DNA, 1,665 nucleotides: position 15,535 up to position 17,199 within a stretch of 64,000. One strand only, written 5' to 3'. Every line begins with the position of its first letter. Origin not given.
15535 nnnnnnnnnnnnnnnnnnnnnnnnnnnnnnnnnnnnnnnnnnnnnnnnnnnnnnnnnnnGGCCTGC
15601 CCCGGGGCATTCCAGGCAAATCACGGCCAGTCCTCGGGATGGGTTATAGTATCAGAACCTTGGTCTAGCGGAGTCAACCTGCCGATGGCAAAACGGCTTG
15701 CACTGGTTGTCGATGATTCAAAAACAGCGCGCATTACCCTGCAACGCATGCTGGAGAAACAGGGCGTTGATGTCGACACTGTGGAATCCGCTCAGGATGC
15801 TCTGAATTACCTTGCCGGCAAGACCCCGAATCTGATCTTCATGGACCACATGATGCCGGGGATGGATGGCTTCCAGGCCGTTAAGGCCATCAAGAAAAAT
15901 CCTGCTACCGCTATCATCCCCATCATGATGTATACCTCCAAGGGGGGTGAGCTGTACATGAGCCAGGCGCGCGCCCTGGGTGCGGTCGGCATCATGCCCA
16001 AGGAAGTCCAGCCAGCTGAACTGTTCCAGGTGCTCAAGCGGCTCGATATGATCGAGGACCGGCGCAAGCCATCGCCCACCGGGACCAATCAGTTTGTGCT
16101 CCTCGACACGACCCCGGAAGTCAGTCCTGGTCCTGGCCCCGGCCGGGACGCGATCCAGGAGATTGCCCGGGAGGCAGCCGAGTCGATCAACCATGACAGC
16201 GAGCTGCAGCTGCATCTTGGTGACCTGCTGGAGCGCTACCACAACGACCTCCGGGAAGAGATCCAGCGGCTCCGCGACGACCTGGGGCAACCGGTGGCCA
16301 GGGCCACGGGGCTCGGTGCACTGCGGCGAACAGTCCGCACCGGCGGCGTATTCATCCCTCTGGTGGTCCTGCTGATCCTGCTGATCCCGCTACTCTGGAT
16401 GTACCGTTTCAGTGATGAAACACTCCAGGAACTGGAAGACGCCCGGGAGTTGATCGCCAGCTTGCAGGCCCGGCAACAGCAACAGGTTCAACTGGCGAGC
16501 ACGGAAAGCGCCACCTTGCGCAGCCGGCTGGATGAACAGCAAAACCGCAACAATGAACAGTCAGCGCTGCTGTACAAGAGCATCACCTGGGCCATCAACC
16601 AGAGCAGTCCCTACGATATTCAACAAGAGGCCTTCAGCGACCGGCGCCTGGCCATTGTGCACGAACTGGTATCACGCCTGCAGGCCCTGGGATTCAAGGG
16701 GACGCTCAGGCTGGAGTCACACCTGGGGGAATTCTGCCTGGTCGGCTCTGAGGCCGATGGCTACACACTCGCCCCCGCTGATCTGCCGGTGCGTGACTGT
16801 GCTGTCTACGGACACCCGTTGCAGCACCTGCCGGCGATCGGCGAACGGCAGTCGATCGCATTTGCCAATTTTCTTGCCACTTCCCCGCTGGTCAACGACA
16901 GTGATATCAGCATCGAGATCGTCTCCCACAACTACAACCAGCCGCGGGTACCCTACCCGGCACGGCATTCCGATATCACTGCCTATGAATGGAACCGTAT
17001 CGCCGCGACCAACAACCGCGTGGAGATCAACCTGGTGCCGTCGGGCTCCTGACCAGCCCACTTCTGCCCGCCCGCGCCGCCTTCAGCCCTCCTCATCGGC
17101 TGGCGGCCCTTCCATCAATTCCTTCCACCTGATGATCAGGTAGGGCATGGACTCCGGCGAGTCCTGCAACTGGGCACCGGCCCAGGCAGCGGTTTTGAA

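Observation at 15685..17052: CheY-like receiver domain fused to a TM helix, coiled coil and an OmpA/MotB-like (..NNRVEI) C-terminal domain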

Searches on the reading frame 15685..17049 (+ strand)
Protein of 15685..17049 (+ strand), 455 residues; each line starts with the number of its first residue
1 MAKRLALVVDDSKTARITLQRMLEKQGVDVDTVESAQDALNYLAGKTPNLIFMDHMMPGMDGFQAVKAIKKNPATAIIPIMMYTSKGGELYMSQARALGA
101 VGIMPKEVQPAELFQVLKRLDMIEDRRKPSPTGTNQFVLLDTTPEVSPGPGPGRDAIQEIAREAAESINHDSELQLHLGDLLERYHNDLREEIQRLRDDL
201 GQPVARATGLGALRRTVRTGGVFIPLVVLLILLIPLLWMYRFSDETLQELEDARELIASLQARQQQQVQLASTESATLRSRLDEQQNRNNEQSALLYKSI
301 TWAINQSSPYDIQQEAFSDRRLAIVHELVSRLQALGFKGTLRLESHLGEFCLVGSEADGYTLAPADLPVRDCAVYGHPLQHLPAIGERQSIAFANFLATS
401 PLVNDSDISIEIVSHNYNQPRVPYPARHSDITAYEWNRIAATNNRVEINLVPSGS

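Call 4: search_protein_families(library=pfam, proteins=[window:15685-17049:+], max_evalue=10)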
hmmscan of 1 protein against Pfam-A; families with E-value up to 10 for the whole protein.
window:15685-17049:+ (455 aa): 5 families
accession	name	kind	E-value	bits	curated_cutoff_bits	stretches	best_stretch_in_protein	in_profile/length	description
PF00072.30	Response_reg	-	1.5e-24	86.7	30.2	1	7-117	2-110/111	Response regulator receiver domain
PF20274.4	cREC_REC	-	0.011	16.8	27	1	7-73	3-60/88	Cyclic-phosphate processing Receiver domain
PF21811.2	RdfA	-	0.27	11.4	27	1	10-35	71-97/195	Rod-determining factor A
PF09177.16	STX6_10_61_N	-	0.83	10.7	29.4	1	241-324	5-88/99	Syntaxin 6/10/61, N-terminal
PF06156.18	YabA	-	0.87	10.7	30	0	242-294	13-64/103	Initiation control protein YabA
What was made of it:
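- On Response regulator receiver (PF00072): 86.7 bits against a 30.2 cutoff, residues 7-117 (call 4)
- On LapD-type inside-out receptor: Pfam finds only REC (call 4).
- Checked: REC: PF00072 residues 7-117, E=1.5e-24, 86.7 bits against a cutoff of 30.2 (call 4).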

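Call 5: search_protein_families(library=ncbifam, proteins=[window:15685-17049:+], max_evalue=10)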
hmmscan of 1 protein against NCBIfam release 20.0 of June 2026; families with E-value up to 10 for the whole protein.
window:15685-17049:+ (455 aa): 96 families (the best 25 are shown)
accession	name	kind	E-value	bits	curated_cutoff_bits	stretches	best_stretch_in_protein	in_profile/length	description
NF053854.1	RespRegPhoBBctds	equivalog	3.7e-16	59.2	270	1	7-126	2-117/225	two-component system response regulator PhoB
TIGR02154.1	PhoB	equivalog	3.7e-16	59.1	296.2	1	5-114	4-113/226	phosphate regulon transcriptional regulator PhoB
NF007135.0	PRK09581.1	equivalog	3.8e-16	59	474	1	6-123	5-125/457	PleD family two-component system response regulator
NF007005.1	PRK09468.1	equivalog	6e-15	55.3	331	1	6-119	6-117/237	osmolarity response regulator transcription factor OmpR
NF001965.0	PRK00742.1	subfamily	6.7e-14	51.8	293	1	6-109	6-110/357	chemotaxis-specific protein-glutamate methyltransferase CheB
NF052313.1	T9SS_RR_PorX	equivalog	1.3e-13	50.6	300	1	21-120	18-115/513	T9SS response regulator signal transducer PorX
NF041367.1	CheY_Halo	equivalog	1.7e-13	51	200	1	7-116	2-109/114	chemotaxis protein CheY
NF045944.1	ResRegRpaBCyano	equivalog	2.6e-13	49.9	330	1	7-120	1-115/229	response regulator transcription factor RpaB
NF007546.0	PRK10161.1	equivalog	4.1e-13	49.4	471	1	1-118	1-117/229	phosphate response regulator transcription factor PhoB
TIGR01818.1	ntrC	equivalog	4.9e-13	48.7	558.6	1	7-127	2-120/463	nitrogen regulation protein NR(I)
NF008176.1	PRK10923.1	equivalog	5.3e-13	48.4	620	1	3-118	3-116/469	nitrogen regulation protein NR(I)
NF040689.1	MtrAB_MtrA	equivalog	1.5e-12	47.4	300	1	7-117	2-109/219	MtrAB system response regulator MtrA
NF008318.0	PRK11107.1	equivalog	2.4e-12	45.8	890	1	7-122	671-786/920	two-component sensor histidine kinase BarA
NF040534.1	resp_reg_YycF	equivalog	5.5e-12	45.4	340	1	7-114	4-108/231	response regulator YycF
NF052596.1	RR_EAL_PvrR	equivalog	5.5e-12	45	580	1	6-131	6-135/398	response regulator cyclic di-GMP phosphodiesterase PvrR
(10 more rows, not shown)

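Call 6: search_solved_structures(query=window:15685-17049:+, max_evalue=10)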
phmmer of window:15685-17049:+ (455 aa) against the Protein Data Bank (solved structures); distinct sequences matched with E-value up to 10: 281 (the best 60 are shown).
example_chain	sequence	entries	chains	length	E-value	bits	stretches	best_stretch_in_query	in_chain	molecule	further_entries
4ja2_A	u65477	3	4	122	1.5e-17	67.2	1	3-120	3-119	Response regulator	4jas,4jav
6azr_B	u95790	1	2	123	2.1e-17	66.7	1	4-120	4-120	Chemotaxis regulator-transmits chemoreceptor signals to flagelllar motor components CheY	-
3dge_C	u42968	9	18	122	2.7e-17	66.4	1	3-120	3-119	Response regulator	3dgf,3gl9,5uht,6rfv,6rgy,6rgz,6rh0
9lbr_A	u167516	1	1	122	1.8e-16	63.6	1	3-120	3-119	Response regulator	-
6rh1_C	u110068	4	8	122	3.5e-16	62.7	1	3-120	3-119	Response regulator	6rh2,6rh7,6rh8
9g85_A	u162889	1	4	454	2.7e-14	56.5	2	6-121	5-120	Response regulator PleD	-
2wb4_A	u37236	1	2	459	2.8e-14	56.4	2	6-121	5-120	DIGUANYLATE CYCLASE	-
9g86_A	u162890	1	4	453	3.6e-14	56.1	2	6-121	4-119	Response regulator PleD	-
1w25_A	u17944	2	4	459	3.7e-14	56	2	6-121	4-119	STALKED-CELL DIFFERENTIATION CONTROLLING PROTEIN | RESPONSE REGULATOR PLED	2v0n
1mvo_A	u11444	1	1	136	3.3e-12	49.6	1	5-131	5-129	PhoP response regulator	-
9xzo_A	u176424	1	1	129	3.3e-12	49.6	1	6-119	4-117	De novo protein M1X0B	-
3t6k_A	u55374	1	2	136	8.5e-12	48.2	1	5-119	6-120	Response regulator receiver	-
3fgz_A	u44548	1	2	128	1.3e-11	47.6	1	6-119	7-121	Chemotaxis protein cheY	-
3oo0_A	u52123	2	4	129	2.8e-11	46.5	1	6-119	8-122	Chemotaxis protein CheY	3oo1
3myy_A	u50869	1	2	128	2.9e-11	46.5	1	6-119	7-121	Chemotaxis protein cheY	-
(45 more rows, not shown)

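Call 28: predict_structure(alignment_id=A1)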
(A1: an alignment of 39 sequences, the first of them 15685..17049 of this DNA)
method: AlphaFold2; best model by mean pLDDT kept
length: 455 residues; sequences in the alignment: 39
mean_pLDDT: 69.6   pTM: 0.43
mean pLDDT of the five models: 69.6, 69.3, 68.3, 67.6, 64.5
residues with pLDDT >= 90: 159; 70-90: 83; 50-70: 68; < 50: 145
segments of 3 or more residues with pLDDT < 50: 1-12, 43-63, 72-110, 112-114, 120-154, 167-173, 204-221
pLDDT, mean of each block of 10 residues (from residue 1): 38 53 60 61 46 37 48 44 42 46 40 51 43 29 31 52 52 57 82 81 49 35 62 79 83 92 93 93 89 89 91 91 94 93 94 93 97 90 68 92 91 91 94 97 95 80
secondary structure, 60 per line:
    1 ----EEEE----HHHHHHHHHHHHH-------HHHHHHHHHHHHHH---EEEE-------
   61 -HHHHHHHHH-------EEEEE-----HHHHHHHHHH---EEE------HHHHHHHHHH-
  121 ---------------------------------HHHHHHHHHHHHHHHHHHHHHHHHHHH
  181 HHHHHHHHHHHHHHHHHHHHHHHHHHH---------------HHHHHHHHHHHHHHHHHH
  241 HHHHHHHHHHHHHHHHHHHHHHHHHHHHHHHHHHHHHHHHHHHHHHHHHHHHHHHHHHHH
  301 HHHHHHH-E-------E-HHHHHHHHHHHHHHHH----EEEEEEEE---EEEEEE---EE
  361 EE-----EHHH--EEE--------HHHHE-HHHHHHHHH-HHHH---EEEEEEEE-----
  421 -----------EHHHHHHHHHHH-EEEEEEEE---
elements in order: E5-8 H13-25 H33-46 E50-53 H62-70 E78-82 H88-97 E101-103 H110-119 H154-207 H223-307 H319-334 E339-346 E350-355 E359-362 E374-376 H385-388 H391-399 H401-404 E408-415 H433-443 E445-452
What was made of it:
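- Checked: Helix after the TM: AlphaFold gives one continuous helix 223-307, with pLDDT 79-93 from residue ~231 on (the 221-230 block, inside the TM, averages 62) (call 28).
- The full-length model has low pTM (0.43), and its REC part is poorly modelled because few full-length sequences were in the alignment (call 28).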

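Call 71: list_cluster_members(proteins=[window:15685-17049:+, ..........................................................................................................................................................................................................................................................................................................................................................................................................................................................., P0041, P0044, P0047])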
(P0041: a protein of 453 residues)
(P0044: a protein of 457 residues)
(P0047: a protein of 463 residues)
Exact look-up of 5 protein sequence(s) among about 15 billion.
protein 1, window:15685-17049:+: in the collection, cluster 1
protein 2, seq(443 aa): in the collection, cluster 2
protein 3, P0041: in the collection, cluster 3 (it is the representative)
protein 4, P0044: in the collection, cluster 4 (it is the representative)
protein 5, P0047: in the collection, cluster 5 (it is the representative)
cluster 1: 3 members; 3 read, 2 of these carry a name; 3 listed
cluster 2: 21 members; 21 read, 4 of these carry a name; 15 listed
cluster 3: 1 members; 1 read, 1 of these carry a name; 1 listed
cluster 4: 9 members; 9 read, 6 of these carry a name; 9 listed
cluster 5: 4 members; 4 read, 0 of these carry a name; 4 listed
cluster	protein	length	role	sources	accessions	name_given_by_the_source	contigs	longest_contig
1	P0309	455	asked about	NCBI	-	-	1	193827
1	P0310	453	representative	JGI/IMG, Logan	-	CheY-like chemotaxis protein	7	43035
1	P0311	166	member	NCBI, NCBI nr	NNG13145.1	MAG: hypothetical protein HKM88_07845, partial [Halobacteria archaeon] | hypothetical protein [Halobacteria archaeon]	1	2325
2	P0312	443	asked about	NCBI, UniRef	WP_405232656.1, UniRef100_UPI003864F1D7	response regulator [Lentisalinibacter salinarum] | response regulator n=1 Tax=Lentisalinibacter salinarum TaxID=2992239 RepID=UPI003864F1D7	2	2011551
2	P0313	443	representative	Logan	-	-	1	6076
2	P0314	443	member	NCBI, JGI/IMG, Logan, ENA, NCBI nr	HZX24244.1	MAG TPA: response regulator [Woeseiaceae bacterium] | response regulator [Woeseiaceae bacterium]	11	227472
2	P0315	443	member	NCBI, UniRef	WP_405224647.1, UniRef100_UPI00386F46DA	response regulator [Lentisalinibacter sediminis] | response regulator n=1 Tax=Lentisalinibacter sediminis TaxID=2992237 RepID=UPI00386F46DA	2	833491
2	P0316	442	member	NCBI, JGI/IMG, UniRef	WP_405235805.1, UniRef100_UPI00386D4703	response regulator [Lentisalinibacter orientalis] | CheY-like chemotaxis protein | response regulator n=1 Tax=Lentisalinibacter orientalis TaxID=2992241 RepID=UPI00386D4703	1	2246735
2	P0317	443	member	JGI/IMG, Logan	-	-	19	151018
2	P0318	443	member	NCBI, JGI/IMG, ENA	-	-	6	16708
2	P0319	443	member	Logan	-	-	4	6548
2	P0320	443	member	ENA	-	-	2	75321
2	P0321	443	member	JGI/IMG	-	-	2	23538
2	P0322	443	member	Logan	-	-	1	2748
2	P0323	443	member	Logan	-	-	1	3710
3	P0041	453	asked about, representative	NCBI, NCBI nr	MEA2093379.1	MAG: response regulator [Pseudomonadota bacterium] | response regulator [Pseudomonadota bacterium]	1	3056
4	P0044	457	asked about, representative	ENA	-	-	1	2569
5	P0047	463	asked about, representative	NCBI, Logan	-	-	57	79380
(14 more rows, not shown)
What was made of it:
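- Closest known: Stand-alone CheY-like receivers / RR468. Same: The receiver is closest to single-domain receivers (4ja2, 3dge, CheY; E~1e-17; call 6), and public databases name the protein 'CheY-like chemotaxis protein' or 'response regulator' (call 71).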

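Call 72: search_protein_families(library=padloc, proteins=[window:15685-17049:+], max_evalue=1)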
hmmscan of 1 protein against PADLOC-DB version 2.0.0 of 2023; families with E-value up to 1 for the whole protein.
window:15685-17049:+ (455 aa): 2 families
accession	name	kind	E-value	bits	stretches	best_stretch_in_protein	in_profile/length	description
PDLC04725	PDC-M60B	-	0.00028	18.8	1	1-61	1-63/158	-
PDLC00405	SduA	-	0.0025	15.4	1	2-63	6-66/323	DUF4263 domain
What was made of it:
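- On ZorB (Zorya defence): PADLOC gives only weak REC-region hits (call 72)
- PADLOC gives no ZorB hit (call 72).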

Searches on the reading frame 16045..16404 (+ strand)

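Call 7: search_protein_families(library=pfam, proteins=[window:16045-16404:+], max_evalue=10)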
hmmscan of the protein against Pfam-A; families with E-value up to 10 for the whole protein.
seq(120 aa): 1 family
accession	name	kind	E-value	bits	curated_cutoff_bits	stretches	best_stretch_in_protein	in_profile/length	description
PF16925.10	TetR_C_13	-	0.13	13.1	27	0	59-104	35-80/109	Tetracyclin repressor-like, C-terminal domain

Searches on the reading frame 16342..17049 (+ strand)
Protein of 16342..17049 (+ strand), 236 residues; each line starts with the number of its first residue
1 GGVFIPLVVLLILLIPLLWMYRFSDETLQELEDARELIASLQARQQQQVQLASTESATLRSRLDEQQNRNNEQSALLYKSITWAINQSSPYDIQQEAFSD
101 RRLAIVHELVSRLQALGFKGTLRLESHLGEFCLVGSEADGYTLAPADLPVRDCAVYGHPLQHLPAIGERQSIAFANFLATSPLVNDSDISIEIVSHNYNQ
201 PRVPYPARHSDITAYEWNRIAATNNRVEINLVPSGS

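Call 7: search_protein_families(library=pfam, proteins=[window:16405-17049:+], max_evalue=10)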
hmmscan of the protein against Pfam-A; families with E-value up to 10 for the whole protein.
seq(215 aa): 2 families
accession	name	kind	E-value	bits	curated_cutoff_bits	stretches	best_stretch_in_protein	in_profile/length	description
PF21192.3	NMD3_OB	-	0.24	12.2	27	1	80-126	17-64/86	NMD3 OB-fold domain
PF09177.16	STX6_10_61_N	-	0.43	11.6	29.4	1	3-84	7-88/99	Syntaxin 6/10/61, N-terminal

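Call 8: search_solved_structures(query=window:16405-17049:+, max_evalue=10, show_alignments=3)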
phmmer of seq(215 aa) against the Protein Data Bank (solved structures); distinct sequences matched with E-value up to 10: 0.
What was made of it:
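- Tried and rejected: (2) Sequence searches against PDB with the C-terminal part gave nothing (call 8).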

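Call 10: find_homologous_proteins(query=window:16342-17049:+, max_evalue=0.001)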
Query seq(236 aa) (236 aa): 40 proteins with E <= 0.001 among 754 candidates.
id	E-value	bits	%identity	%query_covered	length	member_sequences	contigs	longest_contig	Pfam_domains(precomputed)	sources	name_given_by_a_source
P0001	8.6e-96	338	63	92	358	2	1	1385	-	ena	-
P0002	5.2e-92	326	61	91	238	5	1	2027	-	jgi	-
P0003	3.9e-89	316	62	90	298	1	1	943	-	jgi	jgi:hypothetical protein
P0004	9.3e-89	315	62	91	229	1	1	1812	-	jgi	jgi:hypothetical protein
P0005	1.5e-88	315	61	98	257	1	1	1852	-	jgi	jgi:hypothetical protein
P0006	3.8e-88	313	62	97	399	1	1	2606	PF00072.31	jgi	jgi:CheY-like chemotaxis protein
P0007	4.6e-85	303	58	99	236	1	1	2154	-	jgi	jgi:hypothetical protein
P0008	5.3e-85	303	61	97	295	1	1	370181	-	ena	-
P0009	1.3e-81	292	60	94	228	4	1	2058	-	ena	-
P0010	8.9e-81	289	57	99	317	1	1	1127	-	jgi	jgi:hypothetical protein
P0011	1.9e-79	285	56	93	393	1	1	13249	PF00072.31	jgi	-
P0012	2.8e-79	284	57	95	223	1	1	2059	-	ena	-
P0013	3.6e-79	284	58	96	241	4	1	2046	-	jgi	jgi:hypothetical protein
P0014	4.2e-79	284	56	97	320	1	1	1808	-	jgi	jgi:hypothetical protein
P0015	7.4e-79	283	56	94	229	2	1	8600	-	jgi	jgi:hypothetical protein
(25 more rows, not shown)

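Call 20: find_encoding_contigs(protein=P0008, flank=8000, max_places=3)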
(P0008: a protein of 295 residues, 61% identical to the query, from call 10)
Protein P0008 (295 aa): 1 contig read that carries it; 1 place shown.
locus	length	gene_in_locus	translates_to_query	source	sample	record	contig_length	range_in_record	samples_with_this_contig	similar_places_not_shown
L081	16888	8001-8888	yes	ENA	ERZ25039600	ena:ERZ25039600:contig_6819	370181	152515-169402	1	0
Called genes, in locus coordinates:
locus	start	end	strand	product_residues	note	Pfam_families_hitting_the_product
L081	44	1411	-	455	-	PF14312:FG-GAP_2 (faint), PF01839:FG-GAP, PF13517:FG-GAP_3 (weak), PF01839:FG-GAP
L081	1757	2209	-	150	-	PF12833:HTH_18, PF00165:HTH_AraC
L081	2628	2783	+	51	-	-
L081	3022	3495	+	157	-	PF02566:OsmC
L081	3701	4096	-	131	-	PF11154:DUF2934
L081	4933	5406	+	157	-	PF00311:PEPcase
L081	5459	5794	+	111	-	PF00311:PEPcase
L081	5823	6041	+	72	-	PF00311:PEPcase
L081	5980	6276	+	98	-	PF00311:PEPcase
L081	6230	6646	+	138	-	PF00311:PEPcase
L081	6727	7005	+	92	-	PF00311:PEPcase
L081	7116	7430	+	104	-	PF00311:PEPcase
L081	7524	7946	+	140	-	PF00072:Response_reg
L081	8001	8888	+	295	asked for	-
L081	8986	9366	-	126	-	PF10861:DUF2784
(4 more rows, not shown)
